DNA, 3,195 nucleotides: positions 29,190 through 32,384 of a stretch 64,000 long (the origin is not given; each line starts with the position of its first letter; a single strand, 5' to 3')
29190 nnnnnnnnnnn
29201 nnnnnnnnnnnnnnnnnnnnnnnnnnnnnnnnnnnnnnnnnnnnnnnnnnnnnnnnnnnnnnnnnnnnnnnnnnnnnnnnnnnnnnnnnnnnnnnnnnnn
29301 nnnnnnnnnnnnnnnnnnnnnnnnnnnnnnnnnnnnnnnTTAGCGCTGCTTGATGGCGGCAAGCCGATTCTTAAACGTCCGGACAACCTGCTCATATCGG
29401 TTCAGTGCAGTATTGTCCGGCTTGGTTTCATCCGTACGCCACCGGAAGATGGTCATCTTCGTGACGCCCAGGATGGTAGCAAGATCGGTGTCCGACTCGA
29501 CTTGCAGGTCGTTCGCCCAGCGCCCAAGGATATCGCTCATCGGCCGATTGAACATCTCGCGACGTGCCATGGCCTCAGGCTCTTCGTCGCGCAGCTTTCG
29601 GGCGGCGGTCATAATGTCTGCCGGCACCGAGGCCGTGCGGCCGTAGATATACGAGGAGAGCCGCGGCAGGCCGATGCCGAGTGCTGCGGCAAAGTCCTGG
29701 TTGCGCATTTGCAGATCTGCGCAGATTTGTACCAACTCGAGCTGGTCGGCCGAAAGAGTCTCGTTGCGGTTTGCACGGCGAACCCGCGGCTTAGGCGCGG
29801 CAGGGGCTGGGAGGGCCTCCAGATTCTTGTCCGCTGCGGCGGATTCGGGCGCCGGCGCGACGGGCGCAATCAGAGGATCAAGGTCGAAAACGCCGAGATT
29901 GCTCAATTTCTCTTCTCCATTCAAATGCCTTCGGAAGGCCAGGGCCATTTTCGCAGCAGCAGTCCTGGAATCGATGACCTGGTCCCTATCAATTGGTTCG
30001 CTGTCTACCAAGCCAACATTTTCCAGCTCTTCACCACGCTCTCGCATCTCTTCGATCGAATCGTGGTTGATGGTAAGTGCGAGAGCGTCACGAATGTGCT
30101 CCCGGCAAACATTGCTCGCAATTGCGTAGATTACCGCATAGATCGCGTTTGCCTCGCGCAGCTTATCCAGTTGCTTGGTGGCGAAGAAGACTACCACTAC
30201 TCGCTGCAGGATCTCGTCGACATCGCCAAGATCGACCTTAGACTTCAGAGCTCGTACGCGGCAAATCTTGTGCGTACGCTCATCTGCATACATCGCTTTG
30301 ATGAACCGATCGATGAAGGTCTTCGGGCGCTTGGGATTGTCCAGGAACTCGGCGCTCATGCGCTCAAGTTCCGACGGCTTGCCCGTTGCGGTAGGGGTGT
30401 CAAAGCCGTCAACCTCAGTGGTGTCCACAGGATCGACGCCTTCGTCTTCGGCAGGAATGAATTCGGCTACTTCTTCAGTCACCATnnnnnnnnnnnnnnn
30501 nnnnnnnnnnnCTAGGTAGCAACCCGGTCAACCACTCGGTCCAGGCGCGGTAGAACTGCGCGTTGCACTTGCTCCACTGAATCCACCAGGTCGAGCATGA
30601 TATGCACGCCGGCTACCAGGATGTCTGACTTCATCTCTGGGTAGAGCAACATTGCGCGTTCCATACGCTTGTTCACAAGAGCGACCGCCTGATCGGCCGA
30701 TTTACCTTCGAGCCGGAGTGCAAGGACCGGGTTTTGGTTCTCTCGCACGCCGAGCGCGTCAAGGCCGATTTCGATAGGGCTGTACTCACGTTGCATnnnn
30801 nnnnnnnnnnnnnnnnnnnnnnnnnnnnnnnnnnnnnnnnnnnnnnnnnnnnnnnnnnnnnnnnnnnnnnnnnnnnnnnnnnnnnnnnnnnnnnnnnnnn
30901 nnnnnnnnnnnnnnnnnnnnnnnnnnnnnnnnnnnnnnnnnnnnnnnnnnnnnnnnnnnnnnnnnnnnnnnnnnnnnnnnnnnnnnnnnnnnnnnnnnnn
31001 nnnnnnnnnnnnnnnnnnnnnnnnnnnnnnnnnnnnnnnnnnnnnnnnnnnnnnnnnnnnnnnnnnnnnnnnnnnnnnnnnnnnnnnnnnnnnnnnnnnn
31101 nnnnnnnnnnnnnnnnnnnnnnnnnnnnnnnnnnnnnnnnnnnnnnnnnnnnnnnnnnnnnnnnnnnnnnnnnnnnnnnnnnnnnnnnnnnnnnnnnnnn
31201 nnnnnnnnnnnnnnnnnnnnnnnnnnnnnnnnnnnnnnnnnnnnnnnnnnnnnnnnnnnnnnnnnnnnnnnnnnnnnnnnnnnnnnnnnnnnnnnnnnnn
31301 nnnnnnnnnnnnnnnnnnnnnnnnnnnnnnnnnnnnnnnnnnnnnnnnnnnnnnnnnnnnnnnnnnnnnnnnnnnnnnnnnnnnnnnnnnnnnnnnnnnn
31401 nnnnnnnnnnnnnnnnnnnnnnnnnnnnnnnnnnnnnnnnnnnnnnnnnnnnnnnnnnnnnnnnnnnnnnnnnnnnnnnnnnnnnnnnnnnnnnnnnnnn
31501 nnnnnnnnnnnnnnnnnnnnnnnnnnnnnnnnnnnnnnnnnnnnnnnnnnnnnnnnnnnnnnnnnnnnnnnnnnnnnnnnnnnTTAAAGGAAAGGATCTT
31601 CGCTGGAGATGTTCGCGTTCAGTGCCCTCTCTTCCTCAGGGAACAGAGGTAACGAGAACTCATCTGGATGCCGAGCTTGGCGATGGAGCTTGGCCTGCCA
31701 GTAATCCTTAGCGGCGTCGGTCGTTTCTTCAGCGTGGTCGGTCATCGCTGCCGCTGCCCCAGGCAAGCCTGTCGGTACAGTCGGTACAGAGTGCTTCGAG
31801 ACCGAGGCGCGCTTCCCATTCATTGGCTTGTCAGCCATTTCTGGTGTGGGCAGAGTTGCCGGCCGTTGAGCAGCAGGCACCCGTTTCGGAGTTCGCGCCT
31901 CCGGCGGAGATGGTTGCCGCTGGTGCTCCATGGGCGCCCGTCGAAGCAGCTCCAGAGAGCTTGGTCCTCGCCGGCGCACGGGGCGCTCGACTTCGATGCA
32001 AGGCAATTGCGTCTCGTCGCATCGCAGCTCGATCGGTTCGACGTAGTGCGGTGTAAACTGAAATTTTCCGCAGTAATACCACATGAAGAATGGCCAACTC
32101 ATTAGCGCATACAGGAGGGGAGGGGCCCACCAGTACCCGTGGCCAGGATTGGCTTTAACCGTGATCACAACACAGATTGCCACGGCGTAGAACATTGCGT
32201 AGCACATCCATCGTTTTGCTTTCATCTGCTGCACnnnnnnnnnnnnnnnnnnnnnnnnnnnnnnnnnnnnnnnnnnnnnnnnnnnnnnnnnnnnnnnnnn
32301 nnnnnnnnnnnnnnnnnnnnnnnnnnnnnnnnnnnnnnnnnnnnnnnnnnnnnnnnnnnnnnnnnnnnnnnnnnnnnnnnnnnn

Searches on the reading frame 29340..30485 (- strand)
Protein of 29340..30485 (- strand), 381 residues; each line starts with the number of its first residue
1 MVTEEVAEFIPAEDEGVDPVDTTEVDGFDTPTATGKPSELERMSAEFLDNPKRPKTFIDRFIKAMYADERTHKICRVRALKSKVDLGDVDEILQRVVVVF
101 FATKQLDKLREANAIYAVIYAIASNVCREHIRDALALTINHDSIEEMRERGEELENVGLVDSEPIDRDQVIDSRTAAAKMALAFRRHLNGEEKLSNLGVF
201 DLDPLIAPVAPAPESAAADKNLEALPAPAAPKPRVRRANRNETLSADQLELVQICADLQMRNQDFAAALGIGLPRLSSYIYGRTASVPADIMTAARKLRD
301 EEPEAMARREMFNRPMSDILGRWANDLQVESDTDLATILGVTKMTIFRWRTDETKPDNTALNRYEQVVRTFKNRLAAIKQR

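Call 111: search_protein_families(library=pfam, max_evalue=1, proteins=[window:29340-30485:-])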
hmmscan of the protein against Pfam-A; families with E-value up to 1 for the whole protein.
window:29340-30485:- (381 aa): 6 families
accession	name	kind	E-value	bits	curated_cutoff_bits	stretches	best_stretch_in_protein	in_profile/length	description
PF01381.28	HTH_3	-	7.8e-05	23.1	23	1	333-365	13-45/55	Helix-turn-helix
PF13022.12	HTH_Tnp_1_2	-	0.0077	16.8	27.9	1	324-353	21-50/122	Helix-turn-helix of insertion element transposase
PF20432.4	Xre-like-HTH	-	0.0091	16.7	25.8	0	331-354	25-47/63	Antitoxin Xre-like helix-turn-helix domain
PF13443.12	HTH_26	-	0.011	16.4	22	1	251-290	2-41/63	Cro/C1-type HTH DNA-binding domain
PF13384.12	HTH_23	-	0.011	16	24.6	1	329-350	17-38/50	Homeodomain-like domain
PF15943.11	YdaS_toxin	-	0.072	13.4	30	0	331-351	10-30/65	Bacterial toxin YdaS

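Call 112: search_protein_families(library=ncbifam, max_evalue=1, proteins=[window:29340-30485:-])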
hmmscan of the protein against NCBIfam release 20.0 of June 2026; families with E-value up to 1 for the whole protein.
window:29340-30485:- (381 aa): 6 families
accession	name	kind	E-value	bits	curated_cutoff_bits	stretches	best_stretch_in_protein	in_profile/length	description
TIGR02989.1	Sig-70_gvs1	subfamily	0.00058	19.8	124.55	1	85-150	24-89/158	RNA polymerase sigma-70 factor, Rhodopirellula/Verrucomicrobium family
NF007215.0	PRK09637.1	equivalog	0.0008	19.4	212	1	81-152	19-90/181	RNA polymerase sigma factor SigZ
TIGR02959.1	SigZ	equivalog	0.0013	18.6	168.65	1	84-145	16-76/170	RNA polymerase sigma factor SigZ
NF007257.0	PRK09706.1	subfamily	0.0019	18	101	1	331-369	20-58/135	transcriptional repressor DicA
TIGR03830.1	CxxCG_CxxCG_HTH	subfamily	0.0093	15.8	61.8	0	332-359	81-108/127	type II TA system antitoxin MqsA family protein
TIGR02937.1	sigma70-ECF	superfamily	0.061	13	42.9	1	69-243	12-86/165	sigma-70 family RNA polymerase sigma factor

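Call 113: find_homologous_proteins(query=window:29340-30485:-, max_evalue=0.00001)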
Query window:29340-30485:- (381 aa): 53 proteins with E <= 0.00001 among 8000 candidates.
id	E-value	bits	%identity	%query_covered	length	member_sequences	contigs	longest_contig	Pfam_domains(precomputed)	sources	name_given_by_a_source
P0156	7.1e-245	830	100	100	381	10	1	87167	-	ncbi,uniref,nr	ncbi:hypothetical protein [Cupriavidus sp. 2SB]|uniref:hypothetical protein n=1 Tax=Cupriavidus sp. 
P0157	5.7e-196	669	84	99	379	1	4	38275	PF01381.29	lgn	-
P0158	1.6e-143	496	64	100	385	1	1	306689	PF01381.29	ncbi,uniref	ncbi:hypothetical protein [Cupriavidus sp. TMH.W2]|uniref:hypothetical protein n=1 Tax=Cupriavidus s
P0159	2.4e-130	453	59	100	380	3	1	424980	PF01381.29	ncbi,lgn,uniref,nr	ncbi:hypothetical protein [Caballeronia grimmiae]|uniref:hypothetical protein n=1 Tax=Caballeronia g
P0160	4.2e-128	446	60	100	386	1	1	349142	-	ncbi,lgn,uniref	ncbi:hypothetical protein [Ralstonia pseudosolanacearum]|uniref:hypothetical protein n=1 Tax=Ralston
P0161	2.1e-122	427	58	99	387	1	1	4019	PF01381.29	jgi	jgi:hypothetical protein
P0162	7.7e-120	418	57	100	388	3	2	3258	PF01381.29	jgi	jgi:DNA-binding transcriptional regulator YiaG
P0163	2.2e-117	410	56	100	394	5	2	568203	PF01381.29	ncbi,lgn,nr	ncbi:hypothetical protein A9R05_41585 (plasmid) [Burkholderia sp. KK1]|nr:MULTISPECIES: hypothetical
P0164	1.3e-96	342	49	91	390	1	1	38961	-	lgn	-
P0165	1.3e-95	339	50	91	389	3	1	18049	PF01381.29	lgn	-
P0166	2.8e-92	328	49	90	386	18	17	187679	PF01381.29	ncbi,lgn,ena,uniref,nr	ncbi:hypothetical protein LU683_22620 [Pseudomonas asiatica]|uniref:hypothetical protein n=1 Tax=Pse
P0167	3.6e-92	327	49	90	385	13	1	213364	PF01381.29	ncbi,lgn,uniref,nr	ncbi:hypothetical protein [Pseudomonas sp. 460]|uniref:hypothetical protein n=1 Tax=Pseudomonas sp. 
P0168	5.5e-91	324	48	91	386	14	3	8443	PF01381.29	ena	-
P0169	1.4e-90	322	47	93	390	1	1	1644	PF01381.29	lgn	-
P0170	1.7e-90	322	50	91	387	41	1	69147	PF01381.29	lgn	-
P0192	4.5e-82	294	45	86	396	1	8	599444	-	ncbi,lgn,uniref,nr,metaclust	ncbi:hypothetical protein [Methylibium petroleiphilum]|uniref:Uncharacterized protein n=1 Tax=Methyl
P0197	1.0e-78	283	45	95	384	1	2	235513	-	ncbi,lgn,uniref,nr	ncbi:hypothetical protein [Rubrivivax gelatinosus]|uniref:hypothetical protein n=1 Tax=Rubrivivax ge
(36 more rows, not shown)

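Call 115: search_solved_structures(query=A6, max_evalue=10, show_alignments=2)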
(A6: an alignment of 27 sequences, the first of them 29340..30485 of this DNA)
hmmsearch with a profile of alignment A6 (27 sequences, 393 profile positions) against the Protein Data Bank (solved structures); distinct sequences matched with E-value up to 10: 7.
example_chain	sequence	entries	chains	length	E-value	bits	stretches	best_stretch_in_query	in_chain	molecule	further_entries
3op9_A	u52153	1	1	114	0.11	14.9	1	337-373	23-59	Pli0006 protein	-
7eqc_J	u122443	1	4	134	0.2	14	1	25-77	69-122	Kinesin-like protein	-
2r1j_L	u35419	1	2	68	0.64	12.3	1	323-367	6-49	Repressor protein C2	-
3jxb_C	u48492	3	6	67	0.64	12.3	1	323-367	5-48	Repressor protein C2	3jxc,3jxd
1adr_A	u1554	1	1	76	0.84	11.9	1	323-367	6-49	P22 C2 REPRESSOR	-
3s5n_A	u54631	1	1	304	1.6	11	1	109-174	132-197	4-hydroxy-2-oxoglutarate aldolase, mitochondrial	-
3s5o_A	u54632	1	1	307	1.7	10.9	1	109-174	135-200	4-hydroxy-2-oxoglutarate aldolase, mitochondrial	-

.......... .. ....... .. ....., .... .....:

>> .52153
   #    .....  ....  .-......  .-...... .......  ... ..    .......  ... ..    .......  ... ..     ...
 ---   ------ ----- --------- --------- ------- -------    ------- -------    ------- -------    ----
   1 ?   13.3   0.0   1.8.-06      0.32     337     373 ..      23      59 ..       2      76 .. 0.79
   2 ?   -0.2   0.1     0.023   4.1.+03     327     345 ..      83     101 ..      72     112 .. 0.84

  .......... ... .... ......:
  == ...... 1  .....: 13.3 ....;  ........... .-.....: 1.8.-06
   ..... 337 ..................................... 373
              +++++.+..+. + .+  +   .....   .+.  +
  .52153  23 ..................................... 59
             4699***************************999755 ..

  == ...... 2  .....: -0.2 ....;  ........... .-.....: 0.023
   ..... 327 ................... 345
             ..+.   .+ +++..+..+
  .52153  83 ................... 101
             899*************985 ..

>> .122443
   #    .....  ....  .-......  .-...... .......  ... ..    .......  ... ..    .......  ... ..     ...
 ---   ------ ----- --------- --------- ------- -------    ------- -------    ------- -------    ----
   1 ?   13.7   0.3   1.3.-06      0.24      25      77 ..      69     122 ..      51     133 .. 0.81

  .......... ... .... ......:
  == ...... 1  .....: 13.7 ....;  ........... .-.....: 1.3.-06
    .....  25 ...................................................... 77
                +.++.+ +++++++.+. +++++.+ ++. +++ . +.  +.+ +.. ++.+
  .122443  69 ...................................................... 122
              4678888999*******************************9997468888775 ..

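Call 119: find_encoding_contigs(protein=P0192, flank=10000, max_places=1)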
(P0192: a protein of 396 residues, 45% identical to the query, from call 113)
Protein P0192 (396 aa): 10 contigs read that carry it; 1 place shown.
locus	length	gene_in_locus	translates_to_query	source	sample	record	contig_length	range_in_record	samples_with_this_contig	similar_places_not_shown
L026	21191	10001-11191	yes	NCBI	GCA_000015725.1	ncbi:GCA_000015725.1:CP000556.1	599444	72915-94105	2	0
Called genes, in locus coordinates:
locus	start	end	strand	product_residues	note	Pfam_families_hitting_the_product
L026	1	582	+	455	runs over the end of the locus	PF21205:Rep3_C (weak)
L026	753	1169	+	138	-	-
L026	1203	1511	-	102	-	-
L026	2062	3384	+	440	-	PF01051:Rep3_N, PF21205:Rep3_C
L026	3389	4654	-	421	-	-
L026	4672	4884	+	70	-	-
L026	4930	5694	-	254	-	-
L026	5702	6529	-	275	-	PF08668:HDOD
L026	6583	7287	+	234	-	-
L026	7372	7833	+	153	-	-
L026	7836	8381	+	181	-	-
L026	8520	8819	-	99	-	-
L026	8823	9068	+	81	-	-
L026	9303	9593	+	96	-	-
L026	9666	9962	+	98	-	-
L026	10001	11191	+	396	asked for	-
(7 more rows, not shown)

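Call 120: find_encoding_contigs(protein=P0166, flank=10000, max_places=1)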
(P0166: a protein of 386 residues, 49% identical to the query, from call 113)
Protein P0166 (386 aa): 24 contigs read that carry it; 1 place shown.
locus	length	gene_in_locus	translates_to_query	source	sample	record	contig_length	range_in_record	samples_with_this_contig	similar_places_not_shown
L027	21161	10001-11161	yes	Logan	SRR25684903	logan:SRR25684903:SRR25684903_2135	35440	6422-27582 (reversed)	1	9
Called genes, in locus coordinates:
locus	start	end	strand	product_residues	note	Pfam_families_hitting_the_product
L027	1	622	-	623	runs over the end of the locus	PF01443:Viral_helicase1 (faint), PF00580:UvrD-helicase, PF13538:UvrD_C_2 (faint), PF13361:UvrD_C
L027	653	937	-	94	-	-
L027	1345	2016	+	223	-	-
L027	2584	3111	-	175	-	-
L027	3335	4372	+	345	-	PF17989:ALP_N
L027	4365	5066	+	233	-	-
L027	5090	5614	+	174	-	PF06271:RDD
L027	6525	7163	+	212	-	-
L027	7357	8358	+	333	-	PF09588:YqaJ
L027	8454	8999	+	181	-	-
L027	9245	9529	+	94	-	-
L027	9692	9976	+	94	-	-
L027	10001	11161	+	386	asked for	PF01381:HTH_3 (faint)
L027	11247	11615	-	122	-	PF22055:MvaT_DBD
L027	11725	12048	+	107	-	-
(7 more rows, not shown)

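Call 121: find_encoding_contigs(protein=P0197, flank=10000, max_places=1)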
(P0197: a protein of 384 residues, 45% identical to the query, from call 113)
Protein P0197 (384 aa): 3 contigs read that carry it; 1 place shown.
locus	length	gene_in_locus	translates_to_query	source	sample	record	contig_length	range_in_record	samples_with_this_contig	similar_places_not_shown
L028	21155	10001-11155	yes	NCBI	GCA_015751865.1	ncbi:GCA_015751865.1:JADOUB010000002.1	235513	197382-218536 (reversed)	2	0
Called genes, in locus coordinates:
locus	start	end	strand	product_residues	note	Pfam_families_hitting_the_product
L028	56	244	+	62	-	-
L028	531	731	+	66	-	-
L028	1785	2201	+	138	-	-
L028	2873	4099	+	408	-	PF01051:Rep3_N, PF21205:Rep3_C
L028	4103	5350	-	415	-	-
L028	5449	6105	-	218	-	-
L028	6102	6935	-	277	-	PF08668:HDOD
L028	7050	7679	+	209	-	-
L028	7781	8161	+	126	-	-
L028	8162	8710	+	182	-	-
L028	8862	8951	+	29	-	-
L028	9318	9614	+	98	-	-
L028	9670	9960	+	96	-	-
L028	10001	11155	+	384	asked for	-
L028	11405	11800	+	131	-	-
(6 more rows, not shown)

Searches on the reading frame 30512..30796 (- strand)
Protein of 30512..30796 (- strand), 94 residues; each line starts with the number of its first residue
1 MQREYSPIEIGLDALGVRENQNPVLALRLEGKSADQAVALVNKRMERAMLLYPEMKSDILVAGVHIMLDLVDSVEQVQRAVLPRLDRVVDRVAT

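Call 111: search_protein_families(library=pfam, max_evalue=1, proteins=[window:30512-30796:-])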
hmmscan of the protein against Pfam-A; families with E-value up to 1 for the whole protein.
window:30512-30796:- (94 aa): 1 family
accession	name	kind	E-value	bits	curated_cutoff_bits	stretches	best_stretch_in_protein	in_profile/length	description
PF13591.12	MerR_2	-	0.093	13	29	1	43-81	43-79/84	MerR HTH family regulatory protein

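Call 112: search_protein_families(library=ncbifam, max_evalue=1, proteins=[window:30512-30796:-])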
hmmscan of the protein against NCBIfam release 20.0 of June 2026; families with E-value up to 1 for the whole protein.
window:30512-30796:- (94 aa): 0 families

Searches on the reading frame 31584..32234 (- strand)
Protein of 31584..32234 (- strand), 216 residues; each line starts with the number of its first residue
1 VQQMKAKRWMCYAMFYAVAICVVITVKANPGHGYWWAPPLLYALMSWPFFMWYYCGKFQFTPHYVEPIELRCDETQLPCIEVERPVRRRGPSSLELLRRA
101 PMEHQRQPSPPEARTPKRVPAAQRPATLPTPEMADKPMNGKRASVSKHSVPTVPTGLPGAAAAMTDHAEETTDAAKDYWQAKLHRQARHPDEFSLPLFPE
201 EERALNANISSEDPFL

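Call 111: search_protein_families(library=pfam, max_evalue=1, proteins=[window:31584-32234:-])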
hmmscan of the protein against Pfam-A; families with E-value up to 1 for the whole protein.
window:31584-32234:- (216 aa): 0 families

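Call 112: search_protein_families(library=ncbifam, max_evalue=1, proteins=[window:31584-32234:-])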
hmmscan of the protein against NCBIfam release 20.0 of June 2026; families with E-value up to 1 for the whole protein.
window:31584-32234:- (216 aa): 1 family
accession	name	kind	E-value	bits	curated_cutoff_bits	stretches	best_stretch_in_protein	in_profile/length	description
NF011515.0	PRK14954.1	equivalog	0.36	9.4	1117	1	77-206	368-492/620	DNA polymerase III subunits gamma and tau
